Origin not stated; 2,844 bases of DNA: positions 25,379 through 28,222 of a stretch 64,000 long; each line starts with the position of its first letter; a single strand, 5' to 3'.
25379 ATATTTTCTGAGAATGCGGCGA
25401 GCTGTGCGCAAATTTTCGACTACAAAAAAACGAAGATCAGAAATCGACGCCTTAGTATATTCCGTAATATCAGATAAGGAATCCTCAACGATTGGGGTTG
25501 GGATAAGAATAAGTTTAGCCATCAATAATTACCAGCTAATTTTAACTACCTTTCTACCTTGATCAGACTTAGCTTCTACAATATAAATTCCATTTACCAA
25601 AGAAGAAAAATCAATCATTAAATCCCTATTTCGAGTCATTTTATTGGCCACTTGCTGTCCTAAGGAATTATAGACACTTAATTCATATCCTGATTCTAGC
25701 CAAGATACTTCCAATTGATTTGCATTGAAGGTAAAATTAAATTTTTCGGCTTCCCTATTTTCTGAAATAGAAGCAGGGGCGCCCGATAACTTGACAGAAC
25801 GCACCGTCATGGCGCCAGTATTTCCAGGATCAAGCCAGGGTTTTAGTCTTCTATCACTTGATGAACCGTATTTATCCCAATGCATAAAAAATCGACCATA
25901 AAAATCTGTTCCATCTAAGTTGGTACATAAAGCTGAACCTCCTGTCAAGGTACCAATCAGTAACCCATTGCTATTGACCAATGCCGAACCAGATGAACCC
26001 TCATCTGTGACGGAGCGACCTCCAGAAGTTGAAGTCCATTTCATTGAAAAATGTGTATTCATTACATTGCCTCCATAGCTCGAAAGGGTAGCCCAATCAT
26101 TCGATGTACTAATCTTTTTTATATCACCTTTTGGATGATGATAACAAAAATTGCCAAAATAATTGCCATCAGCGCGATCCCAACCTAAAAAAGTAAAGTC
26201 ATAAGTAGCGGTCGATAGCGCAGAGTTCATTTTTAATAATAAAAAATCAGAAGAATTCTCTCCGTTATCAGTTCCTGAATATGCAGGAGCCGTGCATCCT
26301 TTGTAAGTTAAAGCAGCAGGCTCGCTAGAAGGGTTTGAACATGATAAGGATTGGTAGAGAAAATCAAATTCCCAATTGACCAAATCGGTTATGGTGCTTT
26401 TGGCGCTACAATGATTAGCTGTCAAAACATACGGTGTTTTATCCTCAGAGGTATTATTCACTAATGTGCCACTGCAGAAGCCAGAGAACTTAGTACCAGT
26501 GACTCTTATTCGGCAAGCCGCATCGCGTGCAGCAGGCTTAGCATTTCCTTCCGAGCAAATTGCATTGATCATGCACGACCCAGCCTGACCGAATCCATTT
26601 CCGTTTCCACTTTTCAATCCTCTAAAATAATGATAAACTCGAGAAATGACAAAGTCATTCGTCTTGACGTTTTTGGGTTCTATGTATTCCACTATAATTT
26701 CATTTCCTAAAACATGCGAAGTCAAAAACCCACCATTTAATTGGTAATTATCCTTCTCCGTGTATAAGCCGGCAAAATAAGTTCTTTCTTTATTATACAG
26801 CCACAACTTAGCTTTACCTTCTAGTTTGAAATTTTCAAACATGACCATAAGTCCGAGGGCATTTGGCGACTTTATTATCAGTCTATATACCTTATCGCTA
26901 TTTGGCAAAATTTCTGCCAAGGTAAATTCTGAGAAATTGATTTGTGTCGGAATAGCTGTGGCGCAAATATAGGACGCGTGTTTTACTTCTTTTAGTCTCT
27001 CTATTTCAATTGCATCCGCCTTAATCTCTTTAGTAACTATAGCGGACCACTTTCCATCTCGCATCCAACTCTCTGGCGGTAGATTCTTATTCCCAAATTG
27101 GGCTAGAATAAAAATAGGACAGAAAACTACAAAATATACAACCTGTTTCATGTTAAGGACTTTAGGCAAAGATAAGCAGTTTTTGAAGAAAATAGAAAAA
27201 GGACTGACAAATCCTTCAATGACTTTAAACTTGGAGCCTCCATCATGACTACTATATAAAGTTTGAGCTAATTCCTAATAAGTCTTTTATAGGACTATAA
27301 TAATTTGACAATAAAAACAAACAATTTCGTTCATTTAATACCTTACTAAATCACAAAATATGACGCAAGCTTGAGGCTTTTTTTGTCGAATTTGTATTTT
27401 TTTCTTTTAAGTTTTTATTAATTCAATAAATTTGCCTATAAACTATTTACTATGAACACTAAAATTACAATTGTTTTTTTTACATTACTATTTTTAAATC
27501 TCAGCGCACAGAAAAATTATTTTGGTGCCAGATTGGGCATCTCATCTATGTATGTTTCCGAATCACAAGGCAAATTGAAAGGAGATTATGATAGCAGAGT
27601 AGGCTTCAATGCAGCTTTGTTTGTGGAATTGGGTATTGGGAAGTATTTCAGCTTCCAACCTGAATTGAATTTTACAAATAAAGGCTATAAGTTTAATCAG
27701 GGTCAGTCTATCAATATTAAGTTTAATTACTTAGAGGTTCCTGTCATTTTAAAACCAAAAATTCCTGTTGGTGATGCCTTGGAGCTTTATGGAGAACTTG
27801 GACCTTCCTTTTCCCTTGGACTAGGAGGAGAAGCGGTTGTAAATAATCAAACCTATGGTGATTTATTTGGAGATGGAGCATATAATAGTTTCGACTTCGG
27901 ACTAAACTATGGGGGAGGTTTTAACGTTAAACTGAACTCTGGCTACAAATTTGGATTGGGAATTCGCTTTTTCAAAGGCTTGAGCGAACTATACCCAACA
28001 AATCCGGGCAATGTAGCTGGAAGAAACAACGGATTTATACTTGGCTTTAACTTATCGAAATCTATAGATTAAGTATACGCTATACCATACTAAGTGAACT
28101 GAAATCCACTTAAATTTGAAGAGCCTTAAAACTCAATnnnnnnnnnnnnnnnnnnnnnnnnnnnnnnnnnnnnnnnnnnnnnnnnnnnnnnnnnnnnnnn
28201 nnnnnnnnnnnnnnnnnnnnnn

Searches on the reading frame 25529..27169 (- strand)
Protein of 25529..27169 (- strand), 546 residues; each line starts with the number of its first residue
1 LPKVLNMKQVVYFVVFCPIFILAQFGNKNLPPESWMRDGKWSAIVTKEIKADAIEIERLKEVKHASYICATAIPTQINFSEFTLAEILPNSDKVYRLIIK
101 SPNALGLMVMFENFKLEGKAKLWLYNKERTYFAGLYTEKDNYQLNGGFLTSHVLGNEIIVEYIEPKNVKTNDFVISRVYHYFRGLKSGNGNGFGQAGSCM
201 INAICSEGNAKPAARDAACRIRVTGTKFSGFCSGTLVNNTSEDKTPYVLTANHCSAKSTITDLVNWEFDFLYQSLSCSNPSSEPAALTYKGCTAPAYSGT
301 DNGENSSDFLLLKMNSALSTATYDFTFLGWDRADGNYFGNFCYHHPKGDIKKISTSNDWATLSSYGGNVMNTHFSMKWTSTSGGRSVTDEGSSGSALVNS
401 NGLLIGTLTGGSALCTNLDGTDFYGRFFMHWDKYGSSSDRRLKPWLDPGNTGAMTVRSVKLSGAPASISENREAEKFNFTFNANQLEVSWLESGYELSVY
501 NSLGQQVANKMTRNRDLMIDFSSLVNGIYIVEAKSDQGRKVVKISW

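Call 9: search_protein_families(library=pfam, proteins=[window:25529-27169:-])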
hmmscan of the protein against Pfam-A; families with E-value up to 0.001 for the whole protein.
window:25529-27169:- (546 aa): 3 families
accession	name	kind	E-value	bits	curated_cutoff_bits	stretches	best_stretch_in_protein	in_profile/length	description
PF18962.6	Por_Secre_tail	-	2.1e-07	31.6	27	1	492-544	19-73/75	Secretion system C-terminal sorting domain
PF00089.32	Trypsin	-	6.1e-06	26.7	20.6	1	219-427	14-213/220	Trypsin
PF13365.12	Trypsin_2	-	0.0004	21.6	27.6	1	232-406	1-143/144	Trypsin-like peptidase domain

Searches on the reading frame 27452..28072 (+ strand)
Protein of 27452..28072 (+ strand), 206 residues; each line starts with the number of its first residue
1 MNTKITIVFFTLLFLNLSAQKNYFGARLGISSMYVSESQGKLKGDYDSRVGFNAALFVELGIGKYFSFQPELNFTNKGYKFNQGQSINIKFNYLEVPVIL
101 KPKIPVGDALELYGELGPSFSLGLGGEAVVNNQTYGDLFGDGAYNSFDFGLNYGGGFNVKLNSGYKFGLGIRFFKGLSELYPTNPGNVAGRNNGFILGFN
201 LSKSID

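Call 53: search_protein_families(library=pfam, proteins=[window:27452-28072:+])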
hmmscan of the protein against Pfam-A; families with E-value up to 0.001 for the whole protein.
window:27452-28072:+ (206 aa): 3 families
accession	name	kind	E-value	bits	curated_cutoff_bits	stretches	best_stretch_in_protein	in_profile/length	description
PF13568.12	OMP_b-brl_2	-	9.5e-20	71.8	27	1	23-180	10-173/175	Outer membrane protein beta-barrel domain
PF13505.12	OMP_b-brl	-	3.5e-12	47.3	28.7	1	15-200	9-172/175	Outer membrane protein beta-barrel domain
PF01389.23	OmpA_membrane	-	0.00099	19.3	21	0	20-120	4-101/180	OmpA-like transmembrane domain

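Call 55: find_homologous_proteins(query=window:27452-28072:+, max_evalue=1e-20)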
Query window:27452-28072:+ (206 aa): 6 proteins with E <= 1e-20 among 225 candidates.
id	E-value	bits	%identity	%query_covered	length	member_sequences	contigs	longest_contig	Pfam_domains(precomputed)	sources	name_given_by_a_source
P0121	3.8e-124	430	97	100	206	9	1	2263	PF13505.13,PF13568.13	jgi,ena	jgi:hypothetical protein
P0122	5.1e-88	312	71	100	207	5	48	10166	PF13505.13,PF13568.13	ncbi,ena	-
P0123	3.8e-86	306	67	100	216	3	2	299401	PF13505.13,PF13568.13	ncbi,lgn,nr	ncbi:MAG: PorT family protein [Chitinophagales bacterium]|nr:PorT family protein [Chitinophagales ba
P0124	6.4e-81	289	62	100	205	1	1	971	PF13505.13,PF13568.13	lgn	-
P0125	7.1e-69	250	57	99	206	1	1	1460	PF13505.13,PF13568.13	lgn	-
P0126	6.8e-47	178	47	99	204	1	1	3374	PF13568.13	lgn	-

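Call 56: find_encoding_contigs(protein=P0123, flank=10000, max_places=2)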
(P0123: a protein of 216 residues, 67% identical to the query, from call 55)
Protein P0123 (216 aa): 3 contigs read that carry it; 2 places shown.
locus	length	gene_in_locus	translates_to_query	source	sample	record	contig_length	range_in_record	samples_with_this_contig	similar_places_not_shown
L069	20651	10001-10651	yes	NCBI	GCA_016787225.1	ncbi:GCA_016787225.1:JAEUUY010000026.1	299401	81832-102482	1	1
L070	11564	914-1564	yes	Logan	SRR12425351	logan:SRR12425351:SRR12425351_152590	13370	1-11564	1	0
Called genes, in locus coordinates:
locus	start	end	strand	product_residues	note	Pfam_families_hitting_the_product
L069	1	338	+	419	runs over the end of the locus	PF00266:Aminotran_5, PF22580:KYNU_C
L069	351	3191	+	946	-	PF07494:Reg_prop (weak), PF06580:His_kinase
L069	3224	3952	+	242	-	PF00072:Response_reg, PF04397:LytTR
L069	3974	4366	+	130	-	PF04134:DCC1-like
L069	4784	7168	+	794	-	PF13491:FtsK_4TM, PF17854:FtsK_alpha, PF01580:FtsK_SpoIIIE, PF09397:FtsK_gamma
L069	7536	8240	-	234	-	PF00590:TP_methylase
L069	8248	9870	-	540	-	PF00089:Trypsin, PF18962:Por_Secre_tail (weak)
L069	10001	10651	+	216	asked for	PF13505:OMP_b-brl, PF13568:OMP_b-brl_2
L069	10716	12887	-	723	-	PF01642:MM_CoA_mutase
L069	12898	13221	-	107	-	-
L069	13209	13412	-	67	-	-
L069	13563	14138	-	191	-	PF08889:WbqC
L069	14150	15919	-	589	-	PF01343:Peptidase_S49, PF00574:CLP_protease (faint), PF01972:SDH_protease (weak), PF01343:Peptidase_S49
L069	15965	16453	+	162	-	PF01288:HPPK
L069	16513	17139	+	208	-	PF01712:dNK, PF02223:Thymidylate_kin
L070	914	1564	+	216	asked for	PF13505:OMP_b-brl, PF13568:OMP_b-brl_2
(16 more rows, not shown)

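Call 57: find_encoding_contigs(protein=P0122, flank=10000, max_places=2)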
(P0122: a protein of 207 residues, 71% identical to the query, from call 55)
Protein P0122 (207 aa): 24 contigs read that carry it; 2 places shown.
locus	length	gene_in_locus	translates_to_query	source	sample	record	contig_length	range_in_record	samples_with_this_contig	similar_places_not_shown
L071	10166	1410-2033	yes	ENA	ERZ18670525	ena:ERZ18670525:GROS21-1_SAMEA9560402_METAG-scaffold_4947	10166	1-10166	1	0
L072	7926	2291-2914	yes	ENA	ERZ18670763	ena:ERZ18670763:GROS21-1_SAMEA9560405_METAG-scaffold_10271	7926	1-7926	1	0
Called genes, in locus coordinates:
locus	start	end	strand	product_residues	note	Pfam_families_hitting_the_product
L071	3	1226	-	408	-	?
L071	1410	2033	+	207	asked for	PF13505:OMP_b-brl, PF13568:OMP_b-brl_2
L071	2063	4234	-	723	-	PF01642:MM_CoA_mutase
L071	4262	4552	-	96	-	PF05016:ParE_toxin (weak)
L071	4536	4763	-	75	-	PF09720:Unstab_antitox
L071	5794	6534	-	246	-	-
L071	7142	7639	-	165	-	-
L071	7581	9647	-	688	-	PF00082:Peptidase_S8, PF18962:Por_Secre_tail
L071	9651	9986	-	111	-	-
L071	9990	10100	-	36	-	-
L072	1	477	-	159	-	?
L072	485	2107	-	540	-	PF00089:Trypsin (weak)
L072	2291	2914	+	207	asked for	PF13505:OMP_b-brl, PF13568:OMP_b-brl_2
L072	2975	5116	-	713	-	PF01642:MM_CoA_mutase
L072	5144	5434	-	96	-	PF05016:ParE_toxin (weak)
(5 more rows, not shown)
